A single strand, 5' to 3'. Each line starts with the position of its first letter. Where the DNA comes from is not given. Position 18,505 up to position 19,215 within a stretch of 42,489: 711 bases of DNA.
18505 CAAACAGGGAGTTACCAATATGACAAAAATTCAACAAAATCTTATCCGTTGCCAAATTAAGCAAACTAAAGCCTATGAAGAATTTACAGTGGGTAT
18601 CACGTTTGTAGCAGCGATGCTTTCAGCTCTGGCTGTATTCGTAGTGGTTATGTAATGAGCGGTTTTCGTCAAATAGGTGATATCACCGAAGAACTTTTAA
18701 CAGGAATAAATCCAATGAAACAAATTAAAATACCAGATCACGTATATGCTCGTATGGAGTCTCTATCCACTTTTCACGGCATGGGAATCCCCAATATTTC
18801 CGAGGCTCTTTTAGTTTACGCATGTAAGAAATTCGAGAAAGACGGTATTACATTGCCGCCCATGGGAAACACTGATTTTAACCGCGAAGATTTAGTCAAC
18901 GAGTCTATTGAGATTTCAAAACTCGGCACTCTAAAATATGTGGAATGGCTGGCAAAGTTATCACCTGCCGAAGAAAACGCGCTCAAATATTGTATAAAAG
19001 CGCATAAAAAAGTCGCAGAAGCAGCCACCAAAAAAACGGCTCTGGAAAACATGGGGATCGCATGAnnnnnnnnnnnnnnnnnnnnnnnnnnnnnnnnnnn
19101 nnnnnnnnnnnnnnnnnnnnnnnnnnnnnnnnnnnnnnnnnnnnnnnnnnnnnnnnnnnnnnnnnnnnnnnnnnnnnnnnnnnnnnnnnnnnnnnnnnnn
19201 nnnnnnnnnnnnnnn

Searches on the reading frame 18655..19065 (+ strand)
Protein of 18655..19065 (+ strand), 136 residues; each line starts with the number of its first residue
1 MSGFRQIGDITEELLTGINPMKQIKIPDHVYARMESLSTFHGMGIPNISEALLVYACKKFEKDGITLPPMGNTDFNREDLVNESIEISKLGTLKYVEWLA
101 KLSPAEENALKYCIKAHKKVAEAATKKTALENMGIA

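Call 42: search_protein_families(library=pfam, proteins=[window:18655-19065:+], max_evalue=0.01)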
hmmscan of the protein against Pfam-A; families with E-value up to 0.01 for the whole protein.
window:18655-19065:+ (136 aa): 0 families

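Call 90: search_protein_families(library=pfam, proteins=[window:18655-19065:+], max_evalue=1)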
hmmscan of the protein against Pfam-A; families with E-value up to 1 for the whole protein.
window:18655-19065:+ (136 aa): 0 families

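Call 91: search_solved_structures(query=window:18655-19065:+, max_evalue=10, show_alignments=2)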
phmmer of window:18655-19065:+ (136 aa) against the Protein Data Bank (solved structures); distinct sequences matched with E-value up to 10: 13.
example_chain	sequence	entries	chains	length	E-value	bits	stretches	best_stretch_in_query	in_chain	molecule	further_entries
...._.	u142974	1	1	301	0.024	18.1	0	79-119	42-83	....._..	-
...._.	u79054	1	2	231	0.026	18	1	78-119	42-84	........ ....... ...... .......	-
7whg_G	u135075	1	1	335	0.046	17.2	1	10-108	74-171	Lokiarchaeota gelsolin (2DGel)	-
5ij3_A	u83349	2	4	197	0.55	13.7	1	92-130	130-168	Platelet-binding glycoprotein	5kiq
5iiy_A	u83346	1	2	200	0.56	13.6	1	92-130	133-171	Platelet-binding glycoprotein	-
5eq4_A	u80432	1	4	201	0.56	13.6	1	92-130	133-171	Platelet-binding glycoprotein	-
5eq2_A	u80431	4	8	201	0.56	13.6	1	92-130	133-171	Platelet-binding glycoprotein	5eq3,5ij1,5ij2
3g9q_A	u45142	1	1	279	0.65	13.4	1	44-126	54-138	Ferrichrome-binding protein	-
3hxp_A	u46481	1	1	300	0.74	13.3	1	45-126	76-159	Iron(3+)-hydroxamate-binding protein fhuD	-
6pv7_F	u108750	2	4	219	0.78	13.2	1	57-116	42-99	IgG2b Fab heavy chain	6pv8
5vfb_A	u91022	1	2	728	1.1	12.7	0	8-48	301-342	Malate synthase G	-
5oas_A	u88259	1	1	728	1.1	12.7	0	8-48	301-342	Malate synthase G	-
5u8q_H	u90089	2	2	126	1.7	12.1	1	58-114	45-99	Fv 24-60 heavy chain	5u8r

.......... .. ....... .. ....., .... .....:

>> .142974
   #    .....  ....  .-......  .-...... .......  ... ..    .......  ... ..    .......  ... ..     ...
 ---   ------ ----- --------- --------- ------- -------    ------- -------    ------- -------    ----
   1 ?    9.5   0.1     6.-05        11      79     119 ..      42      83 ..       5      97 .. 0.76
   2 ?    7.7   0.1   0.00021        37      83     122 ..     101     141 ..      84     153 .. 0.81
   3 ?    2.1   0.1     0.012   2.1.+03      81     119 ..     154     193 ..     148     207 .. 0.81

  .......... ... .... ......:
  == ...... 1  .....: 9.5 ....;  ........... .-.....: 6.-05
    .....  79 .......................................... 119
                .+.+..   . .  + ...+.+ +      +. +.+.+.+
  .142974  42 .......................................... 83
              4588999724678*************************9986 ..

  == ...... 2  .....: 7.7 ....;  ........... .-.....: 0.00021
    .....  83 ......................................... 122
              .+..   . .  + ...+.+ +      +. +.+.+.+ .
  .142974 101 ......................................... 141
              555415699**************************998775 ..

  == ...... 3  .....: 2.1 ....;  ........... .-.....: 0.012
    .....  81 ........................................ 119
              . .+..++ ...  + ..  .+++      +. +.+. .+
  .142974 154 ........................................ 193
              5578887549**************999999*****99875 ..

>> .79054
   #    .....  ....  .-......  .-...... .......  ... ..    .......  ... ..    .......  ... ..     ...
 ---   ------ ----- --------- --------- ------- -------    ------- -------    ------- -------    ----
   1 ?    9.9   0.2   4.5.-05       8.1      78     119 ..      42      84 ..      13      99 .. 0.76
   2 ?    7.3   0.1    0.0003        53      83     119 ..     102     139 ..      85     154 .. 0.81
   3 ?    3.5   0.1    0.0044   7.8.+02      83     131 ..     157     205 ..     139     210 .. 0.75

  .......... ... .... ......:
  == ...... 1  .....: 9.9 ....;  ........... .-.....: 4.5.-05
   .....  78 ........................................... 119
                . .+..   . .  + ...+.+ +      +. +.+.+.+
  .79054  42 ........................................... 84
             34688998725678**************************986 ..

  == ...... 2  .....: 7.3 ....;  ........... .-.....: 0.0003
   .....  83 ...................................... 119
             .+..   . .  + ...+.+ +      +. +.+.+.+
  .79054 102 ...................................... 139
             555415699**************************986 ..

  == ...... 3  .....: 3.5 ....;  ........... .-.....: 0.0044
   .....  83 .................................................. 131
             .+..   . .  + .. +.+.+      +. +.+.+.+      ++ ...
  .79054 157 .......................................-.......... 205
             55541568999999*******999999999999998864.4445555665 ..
